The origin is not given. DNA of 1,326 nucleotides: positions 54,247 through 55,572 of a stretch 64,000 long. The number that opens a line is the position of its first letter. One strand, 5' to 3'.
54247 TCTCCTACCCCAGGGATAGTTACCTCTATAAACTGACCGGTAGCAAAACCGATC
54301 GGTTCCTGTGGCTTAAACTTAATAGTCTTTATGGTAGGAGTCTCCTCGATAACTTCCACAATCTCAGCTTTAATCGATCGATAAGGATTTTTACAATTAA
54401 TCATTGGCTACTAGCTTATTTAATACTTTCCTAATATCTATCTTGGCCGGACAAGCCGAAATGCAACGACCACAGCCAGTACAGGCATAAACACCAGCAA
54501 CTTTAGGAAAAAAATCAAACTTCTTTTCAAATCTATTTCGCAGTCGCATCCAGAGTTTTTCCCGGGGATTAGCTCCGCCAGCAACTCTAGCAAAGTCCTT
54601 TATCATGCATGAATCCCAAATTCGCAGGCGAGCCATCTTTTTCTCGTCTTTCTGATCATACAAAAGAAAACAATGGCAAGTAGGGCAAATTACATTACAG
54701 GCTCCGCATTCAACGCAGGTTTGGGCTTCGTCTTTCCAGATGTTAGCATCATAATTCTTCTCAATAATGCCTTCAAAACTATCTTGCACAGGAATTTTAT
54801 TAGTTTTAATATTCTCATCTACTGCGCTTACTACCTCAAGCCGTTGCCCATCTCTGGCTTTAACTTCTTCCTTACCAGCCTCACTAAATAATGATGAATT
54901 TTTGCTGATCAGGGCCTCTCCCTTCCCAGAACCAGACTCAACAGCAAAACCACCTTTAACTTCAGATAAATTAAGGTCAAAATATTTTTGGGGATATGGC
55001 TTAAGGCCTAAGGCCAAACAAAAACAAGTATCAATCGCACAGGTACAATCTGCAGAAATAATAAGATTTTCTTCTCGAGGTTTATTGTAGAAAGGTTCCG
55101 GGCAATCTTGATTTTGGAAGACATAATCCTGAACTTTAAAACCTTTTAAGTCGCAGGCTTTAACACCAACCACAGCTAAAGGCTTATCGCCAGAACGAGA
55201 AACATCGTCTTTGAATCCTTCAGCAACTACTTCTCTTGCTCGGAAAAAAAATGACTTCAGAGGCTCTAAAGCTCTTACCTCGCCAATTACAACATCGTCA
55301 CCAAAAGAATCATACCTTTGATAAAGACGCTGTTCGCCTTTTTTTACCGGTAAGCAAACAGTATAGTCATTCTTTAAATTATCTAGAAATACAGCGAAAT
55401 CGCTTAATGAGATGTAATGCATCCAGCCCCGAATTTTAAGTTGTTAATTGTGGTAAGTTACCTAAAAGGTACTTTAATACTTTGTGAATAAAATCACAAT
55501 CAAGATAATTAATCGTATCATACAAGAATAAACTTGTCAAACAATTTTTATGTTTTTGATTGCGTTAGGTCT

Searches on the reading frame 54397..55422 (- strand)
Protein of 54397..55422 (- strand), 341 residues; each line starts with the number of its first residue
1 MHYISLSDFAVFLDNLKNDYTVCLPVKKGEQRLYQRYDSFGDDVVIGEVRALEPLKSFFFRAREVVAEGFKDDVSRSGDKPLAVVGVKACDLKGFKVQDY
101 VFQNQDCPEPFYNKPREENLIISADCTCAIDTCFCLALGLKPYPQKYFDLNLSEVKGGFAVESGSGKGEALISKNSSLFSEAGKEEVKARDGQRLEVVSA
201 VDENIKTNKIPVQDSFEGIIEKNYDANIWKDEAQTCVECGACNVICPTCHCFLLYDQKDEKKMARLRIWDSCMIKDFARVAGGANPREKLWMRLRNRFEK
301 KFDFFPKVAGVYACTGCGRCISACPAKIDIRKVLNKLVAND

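Call 6: search_protein_families(library=pfam, proteins=[window:54397-55422:-])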
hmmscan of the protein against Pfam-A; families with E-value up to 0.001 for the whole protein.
window:54397-55422:- (341 aa): 10 families
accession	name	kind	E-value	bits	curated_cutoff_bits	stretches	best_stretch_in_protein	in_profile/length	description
PF17179.9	Fer4_22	-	3.5e-31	108.4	27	1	235-328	1-95/95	4Fe-4S dicluster domain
PF13183.11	Fer4_8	-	5.3e-09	36.9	27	1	232-328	1-68/68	4Fe-4S dicluster domain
PF13746.11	Fer4_18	-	2.3e-07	31.4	27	1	307-334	54-81/114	4Fe-4S dicluster domain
PF12797.12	Fer4_2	-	6.7e-07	29.3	24.5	0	313-326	9-22/22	4Fe-4S binding domain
PF13187.11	Fer4_9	-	3.7e-05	24.1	27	1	313-335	1-23/52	4Fe-4S dicluster domain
PF13237.11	Fer4_10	-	4e-05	23.9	25.5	1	313-329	8-27/53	4Fe-4S dicluster domain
PF00037.32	Fer4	-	4.7e-05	23.5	21.1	0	313-326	7-20/24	4Fe-4S binding domain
PF14697.11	Fer4_21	-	0.00017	22.1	35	0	313-326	40-53/59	4Fe-4S dicluster domain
PF12838.12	Fer4_7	-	0.00037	21.3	27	0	235-328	1-52/52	4Fe-4S dicluster domain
PF13484.11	Fer4_16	-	0.00061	21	30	0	314-328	2-16/66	4Fe-4S double cluster binding domain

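Call 8: find_encoding_contigs(protein=window:54397-55422:-, flank=3000, max_places=6)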
Protein window:54397-55422:- (341 aa): 7 contigs read that carry it; 4 places shown.
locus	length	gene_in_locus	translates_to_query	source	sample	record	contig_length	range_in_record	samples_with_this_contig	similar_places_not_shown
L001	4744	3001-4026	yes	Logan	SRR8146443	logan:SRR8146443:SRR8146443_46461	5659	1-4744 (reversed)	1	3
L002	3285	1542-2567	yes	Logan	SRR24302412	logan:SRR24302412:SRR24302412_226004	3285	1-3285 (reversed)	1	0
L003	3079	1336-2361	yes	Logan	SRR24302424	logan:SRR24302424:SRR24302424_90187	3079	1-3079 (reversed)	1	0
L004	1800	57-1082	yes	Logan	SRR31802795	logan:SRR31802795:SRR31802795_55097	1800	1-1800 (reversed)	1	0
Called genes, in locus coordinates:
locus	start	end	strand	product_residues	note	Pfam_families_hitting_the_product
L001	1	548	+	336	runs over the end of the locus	PF01075:Glyco_transf_9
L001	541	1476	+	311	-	PF01075:Glyco_transf_9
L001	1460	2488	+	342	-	PF01075:Glyco_transf_9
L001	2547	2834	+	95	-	-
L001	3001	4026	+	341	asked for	PF13746:Fer4_18 (faint), PF12797:Fer4_2 (faint), PF13183:Fer4_8, PF17179:Fer4_22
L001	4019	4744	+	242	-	?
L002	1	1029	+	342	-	PF01075:Glyco_transf_9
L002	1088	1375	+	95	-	-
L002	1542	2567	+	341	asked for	PF13746:Fer4_18 (faint), PF12797:Fer4_2 (faint), PF13183:Fer4_8, PF17179:Fer4_22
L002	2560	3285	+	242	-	?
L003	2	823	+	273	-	?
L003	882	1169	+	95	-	-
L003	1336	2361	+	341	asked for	PF13746:Fer4_18 (faint), PF12797:Fer4_2 (faint), PF13183:Fer4_8, PF17179:Fer4_22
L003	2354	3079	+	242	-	?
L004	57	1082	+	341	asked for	PF13746:Fer4_18 (faint), PF12797:Fer4_2 (faint), PF13183:Fer4_8, PF17179:Fer4_22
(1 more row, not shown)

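Call 9: find_homologous_proteins(query=window:54397-55422:-)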
Query window:54397-55422:- (341 aa): 4543 proteins with E <= 0.001 among 7619 candidates; the best 120 are listed.
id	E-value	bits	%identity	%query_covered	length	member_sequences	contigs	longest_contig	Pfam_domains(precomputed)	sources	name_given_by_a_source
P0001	1.5e-209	713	90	100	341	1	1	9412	PF17179.10,PF12797.13,PF00037.33,PF13746.12,PF13237.12,PF13183.12,PF13187.12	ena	-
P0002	2.1e-208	709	90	100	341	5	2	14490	PF17179.10,PF12797.13,PF00037.33,PF13746.12,PF13183.12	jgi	-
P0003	1.5e-206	703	89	100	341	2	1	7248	PF17179.10,PF12797.13,PF00037.33,PF13746.12,PF13183.12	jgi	-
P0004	4.5e-205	699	89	100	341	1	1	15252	PF14697.12,PF17179.10,PF12797.13,PF00037.33,PF13746.12,PF12838.13,PF13237.12,PF13183.12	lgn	-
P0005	9.4e-204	694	87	100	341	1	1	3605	PF17179.10,PF12797.13,PF00037.33,PF13237.12,PF13183.12,PF13187.12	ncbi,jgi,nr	ncbi:MAG: 4Fe-4S dicluster domain-containing protein [Candidatus Omnitrophica bacterium]|nr:4Fe-4S d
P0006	2.5e-200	683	85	100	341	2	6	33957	PF14697.12,PF17179.10,PF12797.13,PF00037.33,PF13237.12,PF13183.12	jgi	-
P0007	4.5e-199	679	85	100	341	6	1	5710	PF17179.10,PF12797.13,PF00037.33,PF13534.12,PF13183.12,PF13187.12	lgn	-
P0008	1.5e-195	667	83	100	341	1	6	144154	PF17179.10,PF12797.13,PF00037.33,PF13746.12,PF13237.12,PF13183.12,PF13187.12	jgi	-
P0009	1.1e-192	658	83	100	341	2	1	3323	PF17179.10,PF12797.13,PF13746.12,PF13183.12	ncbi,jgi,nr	ncbi:MAG: 4Fe-4S dicluster domain-containing protein [Candidatus Omnitrophica bacterium]|nr:4Fe-4S d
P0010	1.4e-191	654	82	100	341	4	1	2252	PF17179.10,PF12797.13,PF00037.33,PF13746.12,PF13237.12,PF13183.12,PF13187.12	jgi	-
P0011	2.2e-188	644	81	100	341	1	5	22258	PF17179.10,PF12797.13,PF00037.33,PF13746.12,PF12838.13,PF13237.12,PF13183.12,PF13187.12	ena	-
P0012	6.0e-188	642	79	100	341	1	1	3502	PF17179.10,PF12797.13,PF00037.33,PF12838.13,PF13237.12,PF13183.12,PF13187.12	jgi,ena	-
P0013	9.1e-187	638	81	100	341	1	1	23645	PF14697.12,PF17179.10,PF12797.13,PF00037.33,PF13746.12,PF13237.12,PF13183.12,PF13187.12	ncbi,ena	-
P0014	1.7e-186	637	81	100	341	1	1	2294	PF14697.12,PF17179.10,PF12797.13,PF00037.33,PF13237.12,PF13183.12,PF13187.12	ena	-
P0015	7.6e-173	593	75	99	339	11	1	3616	PF17179.10,PF12797.13,PF00037.33,PF13237.12,PF13183.12,PF13187.12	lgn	-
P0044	4.9e-163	560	70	100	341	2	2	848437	PF17179.10,PF12797.13,PF00037.33,PF12838.13,PF13237.12,PF13183.12,PF13187.12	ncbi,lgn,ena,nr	ncbi:MAG: 4Fe-4S dicluster domain-containing protein [Candidatus Omnitrophica bacterium]|nr:4Fe-4S d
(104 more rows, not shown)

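Call 11: find_related_loci(query=A1, collection=genome_contigs, flank=10000)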
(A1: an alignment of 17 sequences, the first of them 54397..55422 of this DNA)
Query A1 (341 aa) in genome_contigs; peptide patterns used: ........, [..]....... (x = any residue, [..] = any of these).
600 stretches matched a pattern (row limit reached: there are more); 591 encode a relative of the query (tblastn E <= 1e-3); the best 80 are kept; 80 distinct loci.
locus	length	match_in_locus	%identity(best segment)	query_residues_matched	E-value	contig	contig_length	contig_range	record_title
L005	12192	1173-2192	71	1-340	1e-165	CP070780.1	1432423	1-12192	MAG: Candidatus Omnitrophota bacterium isolate bin17 chromosome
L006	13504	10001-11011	71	1-337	5e-166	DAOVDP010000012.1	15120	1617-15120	MAG TPA_asm: Candidatus Latescibacterota bacterium isolate CSMAG_1060 CSMAG_1060_k141_5340168_length_15120_cov_21.8917,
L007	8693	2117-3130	70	1-338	2e-161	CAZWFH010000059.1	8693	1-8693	MAG TPA_asm: uncultured Atribacterota bacterium isolate binchicken_co228_37 genome assembly, contig: NODE_12605_length_8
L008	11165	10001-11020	68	1-340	4e-161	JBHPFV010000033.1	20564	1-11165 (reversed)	Candidatus Omnitrophota bacterium isolate SAG AM-311-K22 NODE_33_length_20564_cov_27.172656, whole genome shotgun sequen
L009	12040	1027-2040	69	1-338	3e-160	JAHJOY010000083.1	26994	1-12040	MAG: bacterium isolate Old_saline_planktonic.mb.52 Old_saline_plankto.mb.52_k141_195465, whole genome shotgun sequence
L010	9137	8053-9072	69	1-340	3e-160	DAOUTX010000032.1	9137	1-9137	MAG TPA_asm: Atribacterota bacterium isolate CSMAG_808 CSMAG_808_k141_807216_length_9137_cov_15.0000, whole genome shotg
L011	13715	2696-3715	68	1-340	1e-159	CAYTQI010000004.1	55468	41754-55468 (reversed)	MAG TPA_asm: uncultured Planctomycetia bacterium isolate binchicken_co334_10 genome assembly, contig: NODE_825_length_55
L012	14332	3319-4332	69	1-338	9e-160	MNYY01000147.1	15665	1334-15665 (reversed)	MAG: Candidatus Atribacteria bacterium CG2_30_33_13 cg2_3.0_scaffold_3273_c, whole genome shotgun sequence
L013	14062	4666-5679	67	3-340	1e-158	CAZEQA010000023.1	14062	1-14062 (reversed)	MAG TPA_asm: uncultured Planctomycetia bacterium isolate binchicken_co34_26 genome assembly, contig: NODE_7271_length_14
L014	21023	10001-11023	66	1-341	3e-158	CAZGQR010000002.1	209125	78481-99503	MAG TPA_asm: uncultured Planctomycetia bacterium isolate binchicken_co334_155 genome assembly, contig: NODE_32_length_20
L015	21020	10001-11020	68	1-340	2e-158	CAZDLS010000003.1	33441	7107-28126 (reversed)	MAG TPA_asm: uncultured Planctomycetia bacterium isolate SRP214966_co2_480 genome assembly, contig: NODE_1525_length_334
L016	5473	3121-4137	68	2-340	3e-160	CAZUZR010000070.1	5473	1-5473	MAG TPA_asm: uncultured Planctomycetia bacterium isolate binchicken_co266_232 genome assembly, contig: NODE_35313_length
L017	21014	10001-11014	69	1-338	4e-162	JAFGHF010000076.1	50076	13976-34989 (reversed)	MAG: Candidatus Omnitrophota bacterium isolate Zod_Metabat.1437 k87_14834705, whole genome shotgun sequence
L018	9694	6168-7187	67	1-340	4e-156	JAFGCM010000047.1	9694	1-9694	MAG: Candidatus Omnitrophota bacterium isolate Zod_Metabat.1113 k87_6692700, whole genome shotgun sequence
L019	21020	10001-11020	65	1-340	2e-155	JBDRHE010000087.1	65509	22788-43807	MAG: Candidatus Omnitrophota bacterium isolate MEGAHIT-group-1.488 k141_2584658, whole genome shotgun sequence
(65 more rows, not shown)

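Call 17: find_related_loci(query=window:54397-55422:-, collection=metagenome_contigs, flank=2500)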
Query window:54397-55422:- (341 aa) in metagenome_contigs; peptide patterns used: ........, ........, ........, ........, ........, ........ (x = any residue, [..] = any of these).
494 stretches matched a pattern; 203 encode a relative of the query (tblastn E <= 1e-3); the best 80 are kept; 80 distinct loci.
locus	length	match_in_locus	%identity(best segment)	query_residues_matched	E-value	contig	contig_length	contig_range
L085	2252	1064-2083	82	1-340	0e+0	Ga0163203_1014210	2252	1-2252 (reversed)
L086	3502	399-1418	79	1-340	0e+0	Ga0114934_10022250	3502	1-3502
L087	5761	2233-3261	71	1-340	2e-167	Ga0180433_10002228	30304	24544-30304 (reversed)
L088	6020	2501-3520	71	1-340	7e-166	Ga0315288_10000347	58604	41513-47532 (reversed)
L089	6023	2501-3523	70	1-341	9e-166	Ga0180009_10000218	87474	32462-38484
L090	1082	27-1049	70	1-340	0e+0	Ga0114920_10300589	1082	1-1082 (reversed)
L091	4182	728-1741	70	1-338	3e-169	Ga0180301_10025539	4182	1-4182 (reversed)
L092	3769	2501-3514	69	1-338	6e-167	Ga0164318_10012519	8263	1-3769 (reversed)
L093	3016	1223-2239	69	2-340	1e-172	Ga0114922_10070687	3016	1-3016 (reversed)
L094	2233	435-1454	70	1-340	4e-175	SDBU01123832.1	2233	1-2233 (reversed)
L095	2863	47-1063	69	1-339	2e-172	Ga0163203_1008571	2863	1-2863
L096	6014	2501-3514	69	1-338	7e-163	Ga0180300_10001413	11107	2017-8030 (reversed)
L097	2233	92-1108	69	1-339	7e-175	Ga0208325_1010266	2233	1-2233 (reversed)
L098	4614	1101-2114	70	1-338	1e-164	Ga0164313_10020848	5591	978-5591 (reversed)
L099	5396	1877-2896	70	1-340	3e-165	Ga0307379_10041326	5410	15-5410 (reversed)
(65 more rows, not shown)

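Call 30: find_encoding_contigs(protein=P0008, flank=1500, max_places=2)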
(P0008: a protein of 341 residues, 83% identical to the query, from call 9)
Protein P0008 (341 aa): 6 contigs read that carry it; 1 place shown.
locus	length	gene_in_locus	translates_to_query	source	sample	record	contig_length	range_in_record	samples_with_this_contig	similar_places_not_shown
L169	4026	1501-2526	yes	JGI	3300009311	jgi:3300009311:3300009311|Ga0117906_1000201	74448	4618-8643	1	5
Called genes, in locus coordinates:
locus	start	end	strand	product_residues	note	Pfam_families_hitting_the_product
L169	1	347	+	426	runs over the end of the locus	PF04966:OprB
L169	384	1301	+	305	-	PF01891:CbiM, PF13190:PDGLE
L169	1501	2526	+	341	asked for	PF13746:Fer4_18 (faint), PF13187:Fer4_9 (faint), PF13237:Fer4_10 (faint), PF00037:Fer4 (faint), PF12797:Fer4_2 (faint), PF13183:Fer4_8 (weak), PF17179:Fer4_22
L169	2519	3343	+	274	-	PF00970:FAD_binding_6 (weak), PF00175:NAD_binding_1, PF10418:DHODB_Fe-S_bind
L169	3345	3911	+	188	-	PF13237:Fer4_10 (faint), PF12800:Fer4_4 (faint), PF00037:Fer4 (faint), PF13484:Fer4_16 (faint), PF13247:Fer4_11, PF12838:Fer4_7 (weak), PF13187:Fer4_9 (weak)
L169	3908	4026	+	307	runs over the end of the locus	PF00146:NADHdh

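Call 31: find_encoding_contigs(protein=P0044, flank=1500, max_places=2)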
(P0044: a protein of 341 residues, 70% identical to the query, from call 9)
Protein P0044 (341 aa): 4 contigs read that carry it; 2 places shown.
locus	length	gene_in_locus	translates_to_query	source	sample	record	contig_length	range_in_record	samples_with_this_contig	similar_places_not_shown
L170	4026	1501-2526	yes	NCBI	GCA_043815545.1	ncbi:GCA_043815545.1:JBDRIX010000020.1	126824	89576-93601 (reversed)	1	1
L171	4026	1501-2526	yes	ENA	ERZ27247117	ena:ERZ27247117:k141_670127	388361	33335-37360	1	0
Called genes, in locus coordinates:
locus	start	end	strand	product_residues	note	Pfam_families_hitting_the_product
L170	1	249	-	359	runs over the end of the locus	PF00348:polyprenyl_synt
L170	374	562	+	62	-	PF02416:TatA_B_E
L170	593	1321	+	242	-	PF00902:TatC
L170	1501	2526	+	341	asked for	PF13187:Fer4_9 (faint), PF12838:Fer4_7 (faint), PF00037:Fer4 (faint), PF12797:Fer4_2 (faint), PF13183:Fer4_8, PF13237:Fer4_10 (faint), PF17179:Fer4_22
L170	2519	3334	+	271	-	PF00970:FAD_binding_6 (weak), PF00175:NAD_binding_1, PF10418:DHODB_Fe-S_bind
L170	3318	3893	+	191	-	PF13237:Fer4_10 (faint), PF13247:Fer4_11, PF12838:Fer4_7 (weak), PF13187:Fer4_9 (weak)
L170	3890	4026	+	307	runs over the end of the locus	PF00146:NADHdh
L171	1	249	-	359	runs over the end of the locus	PF00348:polyprenyl_synt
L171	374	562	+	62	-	PF02416:TatA_B_E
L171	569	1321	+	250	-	PF00902:TatC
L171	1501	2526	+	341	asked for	PF13187:Fer4_9 (faint), PF12838:Fer4_7 (faint), PF00037:Fer4 (faint), PF12797:Fer4_2 (faint), PF13183:Fer4_8, PF13237:Fer4_10 (faint), PF17179:Fer4_22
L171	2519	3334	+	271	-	PF00970:FAD_binding_6 (weak), PF00175:NAD_binding_1, PF10418:DHODB_Fe-S_bind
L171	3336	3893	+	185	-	PF13237:Fer4_10 (faint), PF13247:Fer4_11, PF12838:Fer4_7 (weak), PF13187:Fer4_9 (weak)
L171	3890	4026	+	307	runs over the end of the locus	PF00146:NADHdh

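Call 32: find_encoding_contigs(protein=P0002, flank=1500, max_places=2)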
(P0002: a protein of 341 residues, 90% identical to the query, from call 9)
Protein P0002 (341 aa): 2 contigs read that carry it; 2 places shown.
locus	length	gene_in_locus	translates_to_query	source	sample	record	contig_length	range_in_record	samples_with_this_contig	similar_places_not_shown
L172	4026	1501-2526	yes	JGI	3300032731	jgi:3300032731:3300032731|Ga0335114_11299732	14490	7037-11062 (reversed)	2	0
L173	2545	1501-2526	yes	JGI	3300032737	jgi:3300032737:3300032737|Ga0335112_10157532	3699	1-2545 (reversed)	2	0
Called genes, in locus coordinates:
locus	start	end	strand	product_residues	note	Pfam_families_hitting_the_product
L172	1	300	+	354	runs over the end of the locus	PF01075:Glyco_transf_9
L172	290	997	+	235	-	PF23023:Anti-Pycsar_Apyc1 (weak), PF12706:Lactamase_B_2 (weak)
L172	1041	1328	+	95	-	-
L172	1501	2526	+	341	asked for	PF13746:Fer4_18 (faint), PF00037:Fer4 (faint), PF12797:Fer4_2 (faint), PF13183:Fer4_8, PF17179:Fer4_22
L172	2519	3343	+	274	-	PF00970:FAD_binding_6 (weak), PF00175:NAD_binding_1, PF10418:DHODB_Fe-S_bind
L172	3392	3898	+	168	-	PF13237:Fer4_10 (faint), PF12800:Fer4_4 (faint), PF13484:Fer4_16 (faint), PF13247:Fer4_11, PF12838:Fer4_7 (weak), PF13187:Fer4_9 (weak), PF00037:Fer4 (weak)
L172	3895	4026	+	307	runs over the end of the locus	PF00146:NADHdh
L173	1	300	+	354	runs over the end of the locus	PF01075:Glyco_transf_9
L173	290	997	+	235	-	PF23023:Anti-Pycsar_Apyc1 (weak), PF12706:Lactamase_B_2 (weak)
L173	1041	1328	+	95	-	-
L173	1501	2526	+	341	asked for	PF13746:Fer4_18 (faint), PF00037:Fer4 (faint), PF12797:Fer4_2 (faint), PF13183:Fer4_8, PF17179:Fer4_22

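Call 44: search_protein_families(library=ncbifam, proteins=[window:54397-55422:-], max_evalue=0.00001)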
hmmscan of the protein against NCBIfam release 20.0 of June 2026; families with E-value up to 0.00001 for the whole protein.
window:54397-55422:- (341 aa): 3 families
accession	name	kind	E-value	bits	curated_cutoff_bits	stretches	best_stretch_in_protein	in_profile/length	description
NF040829.1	sulfhyd_ShyB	equivalog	1.5e-54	185.3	690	1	1-337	1-329/334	NAD(P)-dependent hydrogenase/sulfhydrogenase 2 subunit beta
NF040833.1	sulfhyd_HydB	equivalog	4.7e-44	150.7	750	1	10-338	12-336/367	NADPH-dependent hydrogenase/sulfhydrogenase 1 subunit beta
TIGR02910.1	sulfite_red_A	equivalog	3.1e-36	125.3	323.15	1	7-339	8-328/334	anaerobic sulfite reductase subunit AsrA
